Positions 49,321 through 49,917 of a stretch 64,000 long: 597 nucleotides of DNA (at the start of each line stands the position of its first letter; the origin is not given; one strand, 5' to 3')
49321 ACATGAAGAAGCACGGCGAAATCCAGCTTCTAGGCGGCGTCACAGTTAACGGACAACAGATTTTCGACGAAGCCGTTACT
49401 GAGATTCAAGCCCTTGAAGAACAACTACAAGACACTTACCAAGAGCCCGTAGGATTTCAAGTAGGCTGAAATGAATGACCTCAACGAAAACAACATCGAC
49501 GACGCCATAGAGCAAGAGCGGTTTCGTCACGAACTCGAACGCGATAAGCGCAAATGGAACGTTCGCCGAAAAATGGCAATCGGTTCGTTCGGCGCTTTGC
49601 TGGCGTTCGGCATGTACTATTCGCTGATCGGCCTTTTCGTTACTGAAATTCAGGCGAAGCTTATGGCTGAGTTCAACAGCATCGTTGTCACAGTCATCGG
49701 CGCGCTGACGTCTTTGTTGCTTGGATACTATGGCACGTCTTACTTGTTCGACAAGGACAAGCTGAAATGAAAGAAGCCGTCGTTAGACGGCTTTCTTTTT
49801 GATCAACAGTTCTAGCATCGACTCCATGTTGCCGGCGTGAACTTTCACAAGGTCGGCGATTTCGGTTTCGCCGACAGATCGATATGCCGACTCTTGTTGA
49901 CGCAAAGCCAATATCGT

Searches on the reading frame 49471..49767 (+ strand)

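Call 80: search_protein_families(library=phrogs, proteins=[window:49471-49767:+], max_evalue=0.01)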
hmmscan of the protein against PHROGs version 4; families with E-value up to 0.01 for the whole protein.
window:49471-49767:+ (99 aa): 1 family
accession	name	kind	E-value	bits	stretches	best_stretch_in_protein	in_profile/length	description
phrog_22774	-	unknown function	1.4e-34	119.2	1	13-98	2-87/90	-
